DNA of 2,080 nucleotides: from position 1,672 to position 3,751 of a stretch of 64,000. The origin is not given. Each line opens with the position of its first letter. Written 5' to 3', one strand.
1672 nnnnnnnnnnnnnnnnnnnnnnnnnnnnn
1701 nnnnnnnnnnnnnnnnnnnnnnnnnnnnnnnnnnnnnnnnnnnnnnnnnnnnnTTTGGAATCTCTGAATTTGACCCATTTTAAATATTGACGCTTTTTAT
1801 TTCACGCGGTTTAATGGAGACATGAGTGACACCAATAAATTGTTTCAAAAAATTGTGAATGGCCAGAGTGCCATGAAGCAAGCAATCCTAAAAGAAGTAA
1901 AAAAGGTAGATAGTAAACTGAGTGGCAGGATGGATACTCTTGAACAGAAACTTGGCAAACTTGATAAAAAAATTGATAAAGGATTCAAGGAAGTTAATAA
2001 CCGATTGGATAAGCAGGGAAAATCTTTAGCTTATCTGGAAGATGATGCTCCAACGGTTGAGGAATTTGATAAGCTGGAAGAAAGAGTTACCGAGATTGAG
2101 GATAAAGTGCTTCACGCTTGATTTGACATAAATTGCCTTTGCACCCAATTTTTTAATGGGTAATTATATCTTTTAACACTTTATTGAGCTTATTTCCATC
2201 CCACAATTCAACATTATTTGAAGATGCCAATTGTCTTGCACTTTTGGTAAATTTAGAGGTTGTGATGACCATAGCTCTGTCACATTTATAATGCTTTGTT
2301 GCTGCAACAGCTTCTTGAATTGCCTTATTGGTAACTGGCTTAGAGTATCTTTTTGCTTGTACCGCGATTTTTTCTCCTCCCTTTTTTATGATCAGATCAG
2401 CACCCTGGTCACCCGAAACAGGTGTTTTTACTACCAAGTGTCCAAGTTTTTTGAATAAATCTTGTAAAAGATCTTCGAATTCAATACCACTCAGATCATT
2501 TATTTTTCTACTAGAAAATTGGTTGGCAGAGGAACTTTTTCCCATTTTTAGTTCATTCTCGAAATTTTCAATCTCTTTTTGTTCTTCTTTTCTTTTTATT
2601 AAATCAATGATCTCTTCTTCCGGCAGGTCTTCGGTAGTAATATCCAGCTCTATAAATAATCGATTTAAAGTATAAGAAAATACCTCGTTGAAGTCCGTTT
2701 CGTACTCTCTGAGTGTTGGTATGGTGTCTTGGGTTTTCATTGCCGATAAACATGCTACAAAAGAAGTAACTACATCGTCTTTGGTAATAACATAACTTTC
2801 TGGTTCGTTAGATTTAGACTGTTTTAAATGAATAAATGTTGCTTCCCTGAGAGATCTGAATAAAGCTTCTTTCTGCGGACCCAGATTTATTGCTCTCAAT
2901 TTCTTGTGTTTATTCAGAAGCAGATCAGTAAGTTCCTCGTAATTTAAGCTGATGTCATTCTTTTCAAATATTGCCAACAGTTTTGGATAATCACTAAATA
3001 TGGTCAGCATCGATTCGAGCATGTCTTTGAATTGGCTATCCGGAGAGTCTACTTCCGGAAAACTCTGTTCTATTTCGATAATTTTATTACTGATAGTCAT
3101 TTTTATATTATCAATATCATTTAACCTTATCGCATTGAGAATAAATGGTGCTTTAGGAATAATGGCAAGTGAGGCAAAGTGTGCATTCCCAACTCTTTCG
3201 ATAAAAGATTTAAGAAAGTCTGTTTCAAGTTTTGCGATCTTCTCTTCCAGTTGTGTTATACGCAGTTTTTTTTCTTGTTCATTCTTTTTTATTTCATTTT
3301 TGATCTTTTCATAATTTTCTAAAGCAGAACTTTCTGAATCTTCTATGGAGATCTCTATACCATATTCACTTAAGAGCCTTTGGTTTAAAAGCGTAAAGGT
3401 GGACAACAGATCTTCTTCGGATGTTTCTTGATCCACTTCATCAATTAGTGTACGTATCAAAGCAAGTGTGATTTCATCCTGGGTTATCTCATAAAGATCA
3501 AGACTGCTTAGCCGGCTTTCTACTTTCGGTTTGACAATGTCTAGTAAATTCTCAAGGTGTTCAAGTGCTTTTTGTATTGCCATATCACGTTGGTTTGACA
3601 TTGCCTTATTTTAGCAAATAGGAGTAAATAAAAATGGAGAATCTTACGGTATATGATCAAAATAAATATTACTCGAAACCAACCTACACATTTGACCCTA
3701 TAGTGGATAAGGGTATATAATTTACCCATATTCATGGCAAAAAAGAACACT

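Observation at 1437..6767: Type IV restriction-like module (Mrr-domain fusion, GmrSD-like, HD protein) bracketed by ~350-bp direct repeats that each encode a small coiled-coil protein, with an ArsR regulator at the edge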

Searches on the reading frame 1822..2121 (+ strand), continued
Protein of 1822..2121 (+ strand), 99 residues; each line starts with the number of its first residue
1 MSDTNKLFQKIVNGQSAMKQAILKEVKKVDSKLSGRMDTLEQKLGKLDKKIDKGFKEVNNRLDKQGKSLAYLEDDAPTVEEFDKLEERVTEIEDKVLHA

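Call 87: search_protein_families(library=padloc, alignment_id=A4, max_evalue=1e-10)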
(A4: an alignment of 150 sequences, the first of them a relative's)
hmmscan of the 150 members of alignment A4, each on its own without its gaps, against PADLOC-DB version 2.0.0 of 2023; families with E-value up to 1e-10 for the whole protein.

A. member 1, L016:10406-12037:+ (543 aa): 0 families

B. families by the number of members that match (of 150 scanned): 154 families (the first 25 are shown)
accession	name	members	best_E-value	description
PDLC03963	SoFic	2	3.2e-50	-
PDLC04134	mad2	2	3.1e-22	mads_2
PDLC04836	PDC-S04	2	2.3e-21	-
PDLC02707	PbeA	2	1.6e-17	PbeA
PDLC04837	PDC-S04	2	2.3e-17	-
PDLC04966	PDC-S24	2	4.7e-17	-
PDLC01720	Csa3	2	9.6e-17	Csa3_1_CAS-I-II-III-IV-V-VI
PDLC01438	Csa3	2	1.5e-16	"CAS-I,CAS-II,CAS-III,CAS-IV,CAS-V,CAS-VI; associated_signaling"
PDLC04840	PDC-S04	2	2.8e-16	-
PDLC04839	PDC-S04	2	8.5e-15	-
PDLC03604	REase_MTase_IIG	1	2.7e-119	Type IIG restriction enzyme-methyltransferase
PDLC04789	PDC-S01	1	4.8e-109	-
PDLC04851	PDC-S05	1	2e-104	-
PDLC04853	PDC-S05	1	5.4e-104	-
PDLC04868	PDC-S05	1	8.3e-104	-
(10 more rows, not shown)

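Call 89: search_protein_families(library=padloc, alignment_id=A5, max_evalue=1e-10)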
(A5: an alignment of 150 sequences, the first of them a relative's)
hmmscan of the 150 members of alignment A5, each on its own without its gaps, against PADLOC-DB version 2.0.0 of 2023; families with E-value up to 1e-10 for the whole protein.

A. member 1, L009:1624-2310:+ (228 aa): 0 families

B. families by the number of members that match (of 150 scanned): 60 families (the first 25 are shown)
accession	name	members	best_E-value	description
PDLC03963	SoFic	3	1.6e-55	-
PDLC04134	mad2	3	6.4e-20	mads_2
PDLC04840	PDC-S04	3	4.3e-19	-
PDLC04836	PDC-S04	2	2.7e-21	-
PDLC04966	PDC-S24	2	1.2e-20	-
PDLC04839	PDC-S04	2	2.2e-15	-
PDLC04837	PDC-S04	2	2.4e-14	-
PDLC04853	PDC-S05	1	1.7e-134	-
PDLC04851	PDC-S05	1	4.6e-134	-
PDLC04852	PDC-S05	1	2e-127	-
PDLC04843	PDC-S05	1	1.7e-124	-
PDLC04868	PDC-S05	1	1.3e-119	-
PDLC04871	PDC-S05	1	4.5e-113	-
PDLC04864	PDC-S05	1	1.7e-103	-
PDLC04870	PDC-S05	1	9.3e-92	-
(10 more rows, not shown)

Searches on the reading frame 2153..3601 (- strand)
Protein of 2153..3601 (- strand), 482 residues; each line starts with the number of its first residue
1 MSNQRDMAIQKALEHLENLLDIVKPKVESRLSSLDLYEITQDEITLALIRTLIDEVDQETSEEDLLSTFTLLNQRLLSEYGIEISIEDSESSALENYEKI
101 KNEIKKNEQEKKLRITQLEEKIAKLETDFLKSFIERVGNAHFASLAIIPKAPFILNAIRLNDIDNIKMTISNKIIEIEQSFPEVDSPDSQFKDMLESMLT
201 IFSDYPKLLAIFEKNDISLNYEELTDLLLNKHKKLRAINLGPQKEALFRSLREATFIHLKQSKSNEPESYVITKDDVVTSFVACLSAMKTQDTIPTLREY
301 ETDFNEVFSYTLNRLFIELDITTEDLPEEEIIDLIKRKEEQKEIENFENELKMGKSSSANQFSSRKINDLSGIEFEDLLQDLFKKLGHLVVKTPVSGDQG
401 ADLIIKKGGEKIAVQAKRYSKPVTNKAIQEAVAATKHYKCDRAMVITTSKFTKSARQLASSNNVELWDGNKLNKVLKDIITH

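Call 3: search_protein_families(library=pfam, proteins=[window:2153-3601:-], max_evalue=0.1)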
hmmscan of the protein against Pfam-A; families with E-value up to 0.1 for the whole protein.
window:2153-3601:- (482 aa): 3 families
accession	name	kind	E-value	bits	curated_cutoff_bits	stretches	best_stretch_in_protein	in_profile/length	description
PF04471.18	Mrr_cat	-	9.7e-32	109.9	21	1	368-475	2-114/115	Restriction endonuclease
PF22722.2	NA-iREase1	-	3.6e-14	53.1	27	1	375-467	1-99/106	NACHT-associated inactive Restriction Endonuclease 1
PF13156.12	Mrr_cat_2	-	5.4e-07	30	22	1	397-465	28-103/127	Restriction endonuclease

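Call 4: search_protein_families(library=padloc, proteins=[window:2153-3601:-], max_evalue=0.1)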
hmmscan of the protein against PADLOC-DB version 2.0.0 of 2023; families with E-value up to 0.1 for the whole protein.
window:2153-3601:- (482 aa): 9 families
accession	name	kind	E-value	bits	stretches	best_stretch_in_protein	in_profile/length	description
PDLC00631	ZorD1|ZorD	-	1.2e-19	67.6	1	341-477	917-1061/1071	"SWI2/SNF2 helicase, Mrr-like nuclease"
PDLC04819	PDC-S02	-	6.7e-13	46.6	1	336-474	157-304/334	-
PDLC00628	ZorD1|ZorD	-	5.6e-11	38.9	1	355-478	1011-1141/1171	"SWI2/SNF2 helicase, Mrr-like nuclease"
PDLC03663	mREase_IV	-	5.7e-10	36.5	1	367-478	409-525/544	Type IV methyl-directed restriction enzyme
PDLC04796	PDC-S02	-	7.8e-10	36.2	1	339-474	213-355/390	-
PDLC04815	PDC-S02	-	4e-09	34.3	1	345-473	181-315/346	-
PDLC03657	mREase_IV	-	6.9e-09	33.5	1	366-476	168-291/317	Type IV methyl-directed restriction enzyme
PDLC04806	PDC-S02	-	4.4e-07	27.5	1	329-476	151-300/324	-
PDLC03852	LmuA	-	0.00016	19.8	1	366-440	14-96/336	-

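Call 39: find_homologous_proteins(query=window:2153-3601:-, max_evalue=0.001)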
Query window:2153-3601:- (482 aa): 345 proteins with E <= 0.001 among 8000 candidates; the best 120 are listed.
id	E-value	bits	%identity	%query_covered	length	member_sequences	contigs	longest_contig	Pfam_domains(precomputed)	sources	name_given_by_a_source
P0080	3.0e-38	150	55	31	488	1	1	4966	PF23447.2,PF22722.3,PF04471.19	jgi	-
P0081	6.4e-38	149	54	28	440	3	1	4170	PF22722.3,PF04471.19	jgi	-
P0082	1.6e-37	148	51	34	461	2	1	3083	PF22722.3,PF04471.19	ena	-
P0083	2.1e-37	147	58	28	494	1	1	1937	PF22722.3,PF04471.19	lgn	-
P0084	2.3e-37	147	54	32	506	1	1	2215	PF13717.12,PF22722.3,PF04471.19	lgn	-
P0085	8.5e-37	145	63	23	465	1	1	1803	PF22722.3,PF04471.19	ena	-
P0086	1.1e-36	145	34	75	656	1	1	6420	PF22722.3,PF04471.19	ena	-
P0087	1.6e-36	144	46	38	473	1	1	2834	PF22722.3,PF04471.19,PF14471.12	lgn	-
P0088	1.8e-36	144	51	35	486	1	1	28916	PF22722.3,PF04471.19,PF14471.12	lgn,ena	-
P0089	2.8e-36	144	55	30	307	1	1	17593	PF22722.3,PF04471.19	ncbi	-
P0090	2.9e-36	144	47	37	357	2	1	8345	PF13156.13,PF22722.3,PF04471.19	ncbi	-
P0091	2.9e-36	144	62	23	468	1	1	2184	PF22722.3,PF04471.19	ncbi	-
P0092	3.6e-36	143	64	23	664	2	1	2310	PF22722.3,PF25206.2,PF04471.19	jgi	-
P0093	3.9e-36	143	31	84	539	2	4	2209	PF22722.3,PF04471.19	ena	-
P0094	4.8e-36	143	60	25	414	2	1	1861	PF22722.3,PF04471.19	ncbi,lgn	-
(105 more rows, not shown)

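Call 46: search_solved_structures(query=window:2153-3601:-, max_evalue=0.01)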
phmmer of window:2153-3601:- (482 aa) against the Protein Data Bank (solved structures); distinct sequences matched with E-value up to 0.01: 0.

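Call 80: search_protein_families(library=ncbifam, proteins=[window:2153-3601:-], max_evalue=0.001)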
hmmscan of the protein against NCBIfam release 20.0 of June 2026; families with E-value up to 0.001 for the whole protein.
window:2153-3601:- (482 aa): 0 families

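Call 81: predict_structure(alignment_id=A3)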
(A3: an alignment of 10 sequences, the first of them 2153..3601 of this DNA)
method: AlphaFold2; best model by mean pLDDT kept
length: 482 residues; sequences in the alignment: 10
mean_pLDDT: 70.5   pTM: 0.38
mean pLDDT of the five models: 70.5, 69.1, 66.3, 65.9, 65.5
residues with pLDDT >= 90: 35; 70-90: 256; 50-70: 99; < 50: 92
segments of 3 or more residues with pLDDT < 50: 1-13, 23-47, 50-66, 88-94, 293-302, 353-361
pLDDT, mean of each block of 10 residues (from residue 1): 44 49 48 39 48 45 50 53 48 51 67 76 68 76 75 79 88 88 74 88 89 84 84 64 65 81 73 83 76 48 63 80 74 79 64 45 59 79 86 68 86 83 86 88 90 90 89 78 62
secondary structure, 60 per line:
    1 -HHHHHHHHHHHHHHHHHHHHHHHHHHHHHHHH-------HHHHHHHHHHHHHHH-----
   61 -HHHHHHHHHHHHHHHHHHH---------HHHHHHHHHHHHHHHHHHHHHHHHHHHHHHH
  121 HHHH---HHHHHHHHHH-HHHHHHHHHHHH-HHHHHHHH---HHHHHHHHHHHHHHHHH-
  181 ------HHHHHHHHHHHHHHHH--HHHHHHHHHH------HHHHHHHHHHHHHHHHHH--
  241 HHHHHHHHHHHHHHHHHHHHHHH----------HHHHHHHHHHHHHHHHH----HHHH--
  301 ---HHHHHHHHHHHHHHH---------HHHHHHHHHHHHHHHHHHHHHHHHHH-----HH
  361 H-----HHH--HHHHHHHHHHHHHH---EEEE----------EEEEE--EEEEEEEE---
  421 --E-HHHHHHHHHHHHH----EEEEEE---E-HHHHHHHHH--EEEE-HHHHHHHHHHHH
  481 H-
elements in order: H2-33 H41-55 H62-80 H90-124 H128-137 H139-150 H152-159 H163-179 H187-202 H205-214 H221-238 H241-263 H274-290 H295-298 H304-318 H328-353 H372-385 E389-392 E403-407 E410-417 H425-437 E442-447 H453-461 E464-467 H469-481

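Call 84: fold_search(model_id=the predicted structure, library=pdb)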
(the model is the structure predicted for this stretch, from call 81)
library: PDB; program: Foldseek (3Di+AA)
matches with E <= 10: 570; with E <= 0.001: 3
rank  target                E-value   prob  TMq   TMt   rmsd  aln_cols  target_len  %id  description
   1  1y88                  1.5e-04  1.00  0.20  0.48   3.6       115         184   17  Crystal Structure of Protein of Unknown Function AF1548 (released 2004-12-21)
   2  4f0p_B                3.6e-04  1.00  0.17  0.18   8.0       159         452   16  MspJI Restriction Endonuclease - P31 Form (released 2012-08-08)
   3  4f0p_A                6.7e-04  1.00  0.18  0.19   6.8       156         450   18  MspJI Restriction Endonuclease - P31 Form (released 2012-08-08)
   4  4f0q_D                1.2e-03  1.00  0.18  0.19   6.5       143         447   17  MspJI Restriction Endonuclease - P21 Form (released 2012-08-08)
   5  4f0p_C                2.8e-03  1.00  0.19  0.20   6.3       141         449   17  MspJI Restriction Endonuclease - P31 Form (released 2012-08-08)
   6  4oc8_A                4.7e-03  1.00  0.20  0.24   3.0       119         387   21  DNA modification-dependent restriction endonuclease AspBHI (released 2014-03-19)
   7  5gke_A                5.3e-03  1.00  0.18  0.34   3.1       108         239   15  Structure of EndoMS-dsDNA1 complex (released 2016-11-02)
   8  2wj0_B                1.3e-02  1.00  0.14  0.47   5.0        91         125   21  Crystal structures of Holliday junction resolvases from Archaeoglobus fulgidus bound to DNA substrate (released 2009-05-26)
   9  1gef_A                1.9e-02  1.00  0.13  0.47   2.6        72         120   21  Crystal structure of the archaeal holliday junction resolvase HJC (released 2001-03-21)
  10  1gef_E                2.0e-02  1.00  0.14  0.53   4.3        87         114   18  Crystal structure of the archaeal holliday junction resolvase HJC (released 2001-03-21)
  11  7edb_A                2.0e-02  1.00  0.16  0.21   6.3       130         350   12  EcoT38I restriction endonuclease complexed with DNA (released 2022-03-16)
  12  1gef_B                2.2e-02  1.00  0.14  0.52   4.3        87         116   18  Crystal structure of the archaeal holliday junction resolvase HJC (released 2001-03-21)
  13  8z4i_B                2.6e-02  0.98  0.19  0.23  15.4       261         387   10  crystal structure of Cdn1 in complex with cA3 (released 2026-02-04)
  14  9dou_A                2.8e-02  0.38  0.15  0.08  22.8       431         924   12  Taeniopygia guttata R2 retrotransposon (R2Tg) initiating target-primed reverse transcription (released 2025-05-21)
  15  1gef_D                2.9e-02  1.00  0.13  0.51   2.6        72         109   21  Crystal structure of the archaeal holliday junction resolvase HJC (released 2001-03-21)
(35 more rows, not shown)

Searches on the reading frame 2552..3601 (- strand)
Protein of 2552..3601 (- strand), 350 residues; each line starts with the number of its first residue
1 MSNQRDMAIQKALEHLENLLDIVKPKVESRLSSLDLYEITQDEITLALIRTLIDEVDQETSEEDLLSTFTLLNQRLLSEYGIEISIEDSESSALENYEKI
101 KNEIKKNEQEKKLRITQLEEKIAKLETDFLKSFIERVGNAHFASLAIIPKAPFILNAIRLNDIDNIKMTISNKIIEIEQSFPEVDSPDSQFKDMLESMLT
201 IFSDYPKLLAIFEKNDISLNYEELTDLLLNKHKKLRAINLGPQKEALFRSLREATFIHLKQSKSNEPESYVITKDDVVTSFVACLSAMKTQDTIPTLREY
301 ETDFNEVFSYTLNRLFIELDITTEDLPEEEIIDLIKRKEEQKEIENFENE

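Call 85: search_protein_representatives(protein=window:2552-3601:-)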
Query: 350 residues. Proteins with E-value up to 0.001 (for the whole library): 2; up to 1e-10: 2; up to 1e-30: 0. The best 2 are listed.
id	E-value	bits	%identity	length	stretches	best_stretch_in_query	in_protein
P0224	8.8e-29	117.3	33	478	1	12-350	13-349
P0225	3.1e-26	108.9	31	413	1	100-350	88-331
